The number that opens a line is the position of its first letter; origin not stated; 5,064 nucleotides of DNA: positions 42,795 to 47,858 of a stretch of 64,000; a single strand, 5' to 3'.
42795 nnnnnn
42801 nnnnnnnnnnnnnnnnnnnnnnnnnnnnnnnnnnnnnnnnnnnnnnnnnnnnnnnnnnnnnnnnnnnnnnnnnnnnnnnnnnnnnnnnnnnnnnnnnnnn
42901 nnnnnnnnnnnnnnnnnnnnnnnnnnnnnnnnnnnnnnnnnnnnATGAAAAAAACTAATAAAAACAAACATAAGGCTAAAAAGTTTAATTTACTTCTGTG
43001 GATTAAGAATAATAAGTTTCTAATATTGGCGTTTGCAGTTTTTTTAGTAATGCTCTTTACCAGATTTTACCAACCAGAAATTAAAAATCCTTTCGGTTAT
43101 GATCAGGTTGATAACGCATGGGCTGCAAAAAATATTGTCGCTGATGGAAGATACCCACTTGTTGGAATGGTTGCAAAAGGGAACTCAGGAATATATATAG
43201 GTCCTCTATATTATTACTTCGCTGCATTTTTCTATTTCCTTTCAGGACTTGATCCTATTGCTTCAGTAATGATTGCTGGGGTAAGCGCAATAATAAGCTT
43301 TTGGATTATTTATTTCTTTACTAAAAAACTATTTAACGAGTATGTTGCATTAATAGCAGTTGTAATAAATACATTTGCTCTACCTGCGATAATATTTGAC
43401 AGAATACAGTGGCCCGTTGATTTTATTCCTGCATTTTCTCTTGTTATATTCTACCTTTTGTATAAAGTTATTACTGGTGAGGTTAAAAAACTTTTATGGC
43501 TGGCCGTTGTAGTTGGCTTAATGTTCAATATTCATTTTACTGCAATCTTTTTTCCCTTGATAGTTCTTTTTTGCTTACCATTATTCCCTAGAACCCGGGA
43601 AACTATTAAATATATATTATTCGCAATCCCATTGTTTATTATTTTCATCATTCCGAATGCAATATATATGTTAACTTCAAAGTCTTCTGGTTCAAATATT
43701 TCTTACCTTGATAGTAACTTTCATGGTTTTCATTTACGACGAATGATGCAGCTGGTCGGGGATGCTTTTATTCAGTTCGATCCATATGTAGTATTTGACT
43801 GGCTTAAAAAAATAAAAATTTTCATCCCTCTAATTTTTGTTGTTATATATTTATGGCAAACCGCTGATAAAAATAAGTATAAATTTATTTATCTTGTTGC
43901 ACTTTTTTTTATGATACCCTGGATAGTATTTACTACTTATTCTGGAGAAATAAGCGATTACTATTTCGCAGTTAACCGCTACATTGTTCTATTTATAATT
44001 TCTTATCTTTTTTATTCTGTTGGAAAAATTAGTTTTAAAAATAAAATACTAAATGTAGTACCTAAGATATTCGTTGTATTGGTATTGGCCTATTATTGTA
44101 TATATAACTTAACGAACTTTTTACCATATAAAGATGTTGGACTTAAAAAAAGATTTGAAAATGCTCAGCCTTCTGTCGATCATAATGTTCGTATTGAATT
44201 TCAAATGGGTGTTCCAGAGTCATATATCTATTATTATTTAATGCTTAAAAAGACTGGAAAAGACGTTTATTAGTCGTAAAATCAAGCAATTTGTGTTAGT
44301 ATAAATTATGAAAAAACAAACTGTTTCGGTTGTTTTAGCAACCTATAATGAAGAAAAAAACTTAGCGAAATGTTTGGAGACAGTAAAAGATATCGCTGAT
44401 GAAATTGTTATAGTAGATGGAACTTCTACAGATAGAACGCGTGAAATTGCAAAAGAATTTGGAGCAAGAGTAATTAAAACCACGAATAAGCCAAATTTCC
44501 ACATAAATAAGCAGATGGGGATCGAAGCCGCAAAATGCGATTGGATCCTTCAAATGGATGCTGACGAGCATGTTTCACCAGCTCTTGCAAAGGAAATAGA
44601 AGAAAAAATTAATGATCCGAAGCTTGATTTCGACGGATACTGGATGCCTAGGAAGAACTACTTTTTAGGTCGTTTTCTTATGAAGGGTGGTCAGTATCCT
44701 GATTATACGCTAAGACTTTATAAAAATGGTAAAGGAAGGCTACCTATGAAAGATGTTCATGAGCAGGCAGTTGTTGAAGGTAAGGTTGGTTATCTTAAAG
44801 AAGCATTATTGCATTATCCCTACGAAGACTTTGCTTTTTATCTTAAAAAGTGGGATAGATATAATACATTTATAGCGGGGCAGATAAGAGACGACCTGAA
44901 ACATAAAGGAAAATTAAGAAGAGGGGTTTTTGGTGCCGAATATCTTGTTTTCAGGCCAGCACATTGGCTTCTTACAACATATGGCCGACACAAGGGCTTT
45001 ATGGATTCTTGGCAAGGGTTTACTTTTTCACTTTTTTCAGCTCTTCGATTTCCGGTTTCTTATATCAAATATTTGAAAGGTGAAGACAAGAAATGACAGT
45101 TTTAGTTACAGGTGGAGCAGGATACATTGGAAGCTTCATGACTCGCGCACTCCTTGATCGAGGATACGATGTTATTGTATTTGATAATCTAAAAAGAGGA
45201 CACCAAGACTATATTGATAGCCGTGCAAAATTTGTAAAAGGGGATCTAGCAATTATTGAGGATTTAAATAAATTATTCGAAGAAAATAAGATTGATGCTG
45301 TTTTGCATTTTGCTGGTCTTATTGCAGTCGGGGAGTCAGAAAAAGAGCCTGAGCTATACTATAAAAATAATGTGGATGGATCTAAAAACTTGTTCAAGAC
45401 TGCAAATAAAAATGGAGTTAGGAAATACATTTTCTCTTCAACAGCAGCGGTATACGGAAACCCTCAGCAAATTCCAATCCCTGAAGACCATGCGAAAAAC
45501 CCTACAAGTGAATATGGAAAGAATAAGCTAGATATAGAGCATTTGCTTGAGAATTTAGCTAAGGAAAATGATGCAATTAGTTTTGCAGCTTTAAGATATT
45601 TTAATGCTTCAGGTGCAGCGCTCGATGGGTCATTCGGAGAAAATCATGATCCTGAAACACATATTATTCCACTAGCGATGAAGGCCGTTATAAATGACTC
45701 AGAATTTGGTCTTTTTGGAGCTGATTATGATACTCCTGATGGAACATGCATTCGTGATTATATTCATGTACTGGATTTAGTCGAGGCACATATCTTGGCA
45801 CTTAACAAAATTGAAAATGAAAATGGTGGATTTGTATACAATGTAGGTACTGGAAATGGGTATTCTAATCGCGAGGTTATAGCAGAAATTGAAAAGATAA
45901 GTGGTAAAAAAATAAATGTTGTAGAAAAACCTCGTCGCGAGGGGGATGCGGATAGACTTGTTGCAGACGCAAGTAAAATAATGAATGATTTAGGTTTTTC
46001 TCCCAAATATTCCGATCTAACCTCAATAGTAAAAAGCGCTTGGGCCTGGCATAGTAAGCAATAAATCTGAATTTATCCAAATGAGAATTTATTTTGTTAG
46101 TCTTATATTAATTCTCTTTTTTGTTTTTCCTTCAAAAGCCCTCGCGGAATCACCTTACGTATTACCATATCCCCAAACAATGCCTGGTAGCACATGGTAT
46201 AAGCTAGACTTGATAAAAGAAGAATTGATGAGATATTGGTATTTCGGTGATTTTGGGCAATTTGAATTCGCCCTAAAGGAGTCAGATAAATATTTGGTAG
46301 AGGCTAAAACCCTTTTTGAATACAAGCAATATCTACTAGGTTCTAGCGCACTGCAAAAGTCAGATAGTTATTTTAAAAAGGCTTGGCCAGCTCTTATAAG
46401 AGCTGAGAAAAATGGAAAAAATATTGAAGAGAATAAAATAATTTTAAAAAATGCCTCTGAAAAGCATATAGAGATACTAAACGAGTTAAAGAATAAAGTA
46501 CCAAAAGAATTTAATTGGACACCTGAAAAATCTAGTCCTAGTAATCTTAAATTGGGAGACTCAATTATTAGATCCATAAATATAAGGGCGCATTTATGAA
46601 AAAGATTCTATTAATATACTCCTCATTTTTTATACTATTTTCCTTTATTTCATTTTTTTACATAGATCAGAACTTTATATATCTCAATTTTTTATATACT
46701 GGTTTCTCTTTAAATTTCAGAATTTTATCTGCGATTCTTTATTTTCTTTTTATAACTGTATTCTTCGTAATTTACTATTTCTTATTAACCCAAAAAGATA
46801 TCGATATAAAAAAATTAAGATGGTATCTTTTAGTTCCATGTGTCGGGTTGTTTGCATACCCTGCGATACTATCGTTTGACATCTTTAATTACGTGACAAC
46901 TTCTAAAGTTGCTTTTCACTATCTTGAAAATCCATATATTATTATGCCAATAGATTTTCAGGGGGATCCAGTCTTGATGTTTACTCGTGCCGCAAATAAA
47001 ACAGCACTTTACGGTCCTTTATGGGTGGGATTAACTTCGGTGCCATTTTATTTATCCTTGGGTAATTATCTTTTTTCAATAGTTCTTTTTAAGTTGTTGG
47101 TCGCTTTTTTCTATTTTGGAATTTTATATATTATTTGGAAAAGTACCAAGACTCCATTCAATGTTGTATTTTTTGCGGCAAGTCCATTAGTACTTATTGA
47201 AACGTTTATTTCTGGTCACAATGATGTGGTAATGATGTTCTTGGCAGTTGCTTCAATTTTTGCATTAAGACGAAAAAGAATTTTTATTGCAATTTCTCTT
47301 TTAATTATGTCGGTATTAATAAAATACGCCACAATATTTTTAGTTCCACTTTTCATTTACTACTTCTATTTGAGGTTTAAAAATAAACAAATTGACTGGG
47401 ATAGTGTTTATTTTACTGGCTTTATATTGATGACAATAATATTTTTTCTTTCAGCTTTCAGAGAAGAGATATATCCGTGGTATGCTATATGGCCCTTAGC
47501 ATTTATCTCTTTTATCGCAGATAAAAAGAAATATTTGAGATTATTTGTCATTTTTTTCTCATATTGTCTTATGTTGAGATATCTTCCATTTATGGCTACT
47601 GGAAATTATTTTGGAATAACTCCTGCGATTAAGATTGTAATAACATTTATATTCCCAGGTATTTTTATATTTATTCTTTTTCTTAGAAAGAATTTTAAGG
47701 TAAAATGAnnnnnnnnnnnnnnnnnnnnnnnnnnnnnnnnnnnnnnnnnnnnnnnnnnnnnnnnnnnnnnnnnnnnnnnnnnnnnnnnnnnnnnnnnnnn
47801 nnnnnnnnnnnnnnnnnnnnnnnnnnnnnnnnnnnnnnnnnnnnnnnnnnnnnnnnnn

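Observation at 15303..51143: Family of four ~510-560-aa YfhO-related membrane proteins with a distinctive N-terminal H-D-(G/D)...H...R...P-(R/V)-(W/V)...N-x-G-(Y/F)-G-x-P motif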

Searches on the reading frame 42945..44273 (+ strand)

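Call 7: search_protein_families(library=pfam, proteins=[window:42945-44273:+], max_evalue=0.1)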
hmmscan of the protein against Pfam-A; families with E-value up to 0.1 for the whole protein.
window:42945-44273:+ (442 aa): 1 family
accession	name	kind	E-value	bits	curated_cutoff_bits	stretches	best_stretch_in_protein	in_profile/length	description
PF13231.12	PMT_2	-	8.2e-09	36.3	26.1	1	87-240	4-159/160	Dolichyl-phosphate-mannose-protein mannosyltransferase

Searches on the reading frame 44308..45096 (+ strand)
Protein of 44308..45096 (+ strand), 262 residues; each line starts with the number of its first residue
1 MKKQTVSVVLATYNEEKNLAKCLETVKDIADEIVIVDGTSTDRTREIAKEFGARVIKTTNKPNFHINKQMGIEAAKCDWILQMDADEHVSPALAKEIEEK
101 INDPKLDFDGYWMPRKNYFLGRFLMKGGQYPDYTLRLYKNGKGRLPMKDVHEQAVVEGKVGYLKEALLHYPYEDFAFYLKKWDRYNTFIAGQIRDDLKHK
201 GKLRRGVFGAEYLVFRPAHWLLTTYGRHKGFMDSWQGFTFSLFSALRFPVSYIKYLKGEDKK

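Call 20: search_protein_families(library=pfam, proteins=[window:44308-45096:+], max_evalue=0.001)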
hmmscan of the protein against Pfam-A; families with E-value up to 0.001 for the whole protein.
window:44308-45096:+ (262 aa): 3 families
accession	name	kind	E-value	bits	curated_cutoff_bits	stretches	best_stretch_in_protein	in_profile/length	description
PF00535.33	Glycos_transf_2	-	2.6e-24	86.5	23.3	1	7-123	1-125/168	Glycosyl transferase family 2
PF13704.12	Glyco_tranf_2_4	-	1.8e-05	25.6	27.5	1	14-88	2-83/98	Glycosyl transferase family 2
PF13641.12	Glyco_tranf_2_3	-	0.00056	20.4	27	1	6-94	3-104/230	Glycosyltransferase like family 2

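Call 47: search_protein_families(library=ncbifam, proteins=[window:44308-45096:+], max_evalue=0.00001)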
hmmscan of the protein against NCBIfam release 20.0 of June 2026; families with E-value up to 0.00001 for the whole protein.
window:44308-45096:+ (262 aa): 12 families
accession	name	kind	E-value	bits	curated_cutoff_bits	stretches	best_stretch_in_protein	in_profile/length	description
TIGR04283.1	glyco_like_mftF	equivalog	9.3e-15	54.8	182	1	6-104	1-100/221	TIGR04283 family arsenosugar biosynthesis glycosyltransferase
TIGR04195.1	S_glycosyl_SunS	equivalog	6.4e-12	45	350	1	5-89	58-144/421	SunS family peptide S-glycosyltransferase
NF010496.0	PRK13915.1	equivalog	3.3e-11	42.8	262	1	3-60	30-93/307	glucosyl-3-phosphoglycerate synthase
NF007482.0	PRK10073.1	equivalog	8e-11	41.5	423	1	3-107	5-116/334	glycosyltransferase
TIGR04182.1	glyco_TIGR04182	equivalog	9.3e-11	41.6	325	1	6-99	2-95/293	S-layer glycoprotein N-glycosyltransferase AglJ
NF041391.1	DPhHxTase_Halo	equivalog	9e-09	34.6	375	1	11-101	2-93/213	dolichyl-phosphate hexose transferase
NF041875.1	EPS_EpsD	equivalog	9.8e-08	31.7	370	1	6-95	1-98/325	exopolysaccharide biosynthesis glycosyltransferase EpsD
NF045692.1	OglycostaseCruG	equivalog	1.5e-06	27.4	600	1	5-101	42-152/386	2'-O-glycosyltransferase CruG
NF047683.1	TeichurnBiosyTuaG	equivalog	2.8e-06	27.2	400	1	2-97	4-108/252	teichuronic acid biosynthesis protein TuaG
NF058614.1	PPMAGASynPpgS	equivalog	3.3e-06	26.7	370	1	6-76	2-72/226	polyprenyl-phospho-N-acetylgalactosaminyl synthase PpgS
NF050050.1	ProtGlycPglI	equivalog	6e-06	25.8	500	1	5-100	3-107/306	GalNAc(5)-diNAcBac-PP-undecaprenol beta-1,3-glucosyltransferase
NF038302.1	EPS_HpsE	equivalog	7.1e-06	25.2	300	0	6-87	3-97/307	hormogonium polysaccharide biosynthesis glycosyltransferase HpsE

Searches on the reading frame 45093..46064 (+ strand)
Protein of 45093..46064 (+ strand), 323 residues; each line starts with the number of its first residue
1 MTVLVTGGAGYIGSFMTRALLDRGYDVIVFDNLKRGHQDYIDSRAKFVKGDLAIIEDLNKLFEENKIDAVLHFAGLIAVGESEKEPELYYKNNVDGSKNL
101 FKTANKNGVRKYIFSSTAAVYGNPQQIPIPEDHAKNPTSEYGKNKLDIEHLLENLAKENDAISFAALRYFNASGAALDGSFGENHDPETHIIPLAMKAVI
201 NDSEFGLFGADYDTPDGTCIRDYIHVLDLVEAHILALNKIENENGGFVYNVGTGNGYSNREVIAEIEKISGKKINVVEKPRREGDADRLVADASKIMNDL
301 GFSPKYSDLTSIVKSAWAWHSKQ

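Call 20: search_protein_families(library=pfam, proteins=[window:45093-46064:+], max_evalue=0.001)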
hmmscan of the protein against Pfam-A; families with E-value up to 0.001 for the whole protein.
window:45093-46064:+ (323 aa): 10 families
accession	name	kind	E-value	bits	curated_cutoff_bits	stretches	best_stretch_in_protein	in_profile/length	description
PF01370.27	Epimerase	-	2.5e-57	194.5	20.9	1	3-252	1-240/240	NAD dependent epimerase/dehydratase family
PF16363.11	GDP_Man_Dehyd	-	1.1e-48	166.8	27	1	4-307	1-324/332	GDP-mannose 4,6 dehydratase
PF04321.23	RmlD_sub_bind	-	2e-18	66.9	27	1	1-156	1-140/287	RmlD substrate binding domain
PF01073.25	3Beta_HSD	-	7.4e-17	61.7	22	1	4-130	1-130/280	3-beta hydroxysteroid dehydrogenase/isomerase family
PF02719.21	Polysacc_synt_2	-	4.3e-15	56.1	20.2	1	3-174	1-173/293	Polysaccharide biosynthesis protein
PF05368.20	NmrA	-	8.1e-11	42.5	27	1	2-279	4-243/298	NmrA-like family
PF13460.12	NAD_binding_10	-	9.6e-10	39.1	27.2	1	7-154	1-133/184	NAD(P)H-binding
PF08659.16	KR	-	7.7e-07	29.6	22.6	1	2-126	2-146/180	KR domain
PF07993.18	NAD_binding_4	-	8.6e-07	28.8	20.1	1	41-141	59-177/258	Male sterility protein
PF00106.31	adh_short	-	0.00028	20.8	26.6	1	2-82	2-93/195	short chain dehydrogenase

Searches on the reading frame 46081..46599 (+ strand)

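Call 20: search_protein_families(library=pfam, proteins=[window:46081-46599:+], max_evalue=0.001)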
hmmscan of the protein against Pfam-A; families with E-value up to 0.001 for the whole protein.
window:46081-46599:+ (172 aa): 1 family
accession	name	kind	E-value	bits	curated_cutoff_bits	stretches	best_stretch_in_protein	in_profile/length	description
PF18915.5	DUF5667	-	7.4e-06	26.7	27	1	33-143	2-99/99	Domain of unknown function (DUF5667)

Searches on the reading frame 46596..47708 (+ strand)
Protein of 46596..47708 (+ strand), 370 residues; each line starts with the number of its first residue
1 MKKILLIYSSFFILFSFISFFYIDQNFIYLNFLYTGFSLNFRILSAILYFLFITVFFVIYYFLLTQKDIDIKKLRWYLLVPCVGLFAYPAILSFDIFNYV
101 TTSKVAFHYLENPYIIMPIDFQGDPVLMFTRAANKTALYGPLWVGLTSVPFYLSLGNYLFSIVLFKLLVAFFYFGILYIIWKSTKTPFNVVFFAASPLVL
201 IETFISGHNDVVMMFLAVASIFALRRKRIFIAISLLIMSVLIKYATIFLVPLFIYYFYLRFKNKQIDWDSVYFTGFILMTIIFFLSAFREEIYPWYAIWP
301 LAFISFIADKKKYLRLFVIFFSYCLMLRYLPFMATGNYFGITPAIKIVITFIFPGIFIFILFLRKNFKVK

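Call 20: search_protein_families(library=pfam, proteins=[window:46596-47708:+], max_evalue=0.001)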
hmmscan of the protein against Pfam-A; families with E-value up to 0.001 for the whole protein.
window:46596-47708:+ (370 aa): 0 families

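Call 60: search_protein_families(library=pfam, proteins=[window:46596-47708:+], max_evalue=10)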
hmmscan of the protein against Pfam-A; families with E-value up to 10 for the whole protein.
window:46596-47708:+ (370 aa): 1 family
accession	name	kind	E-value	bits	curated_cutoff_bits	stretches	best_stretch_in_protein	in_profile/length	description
PF09594.16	GT87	-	0.0018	18.5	25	1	138-298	2-158/237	Glycosyltransferase family 87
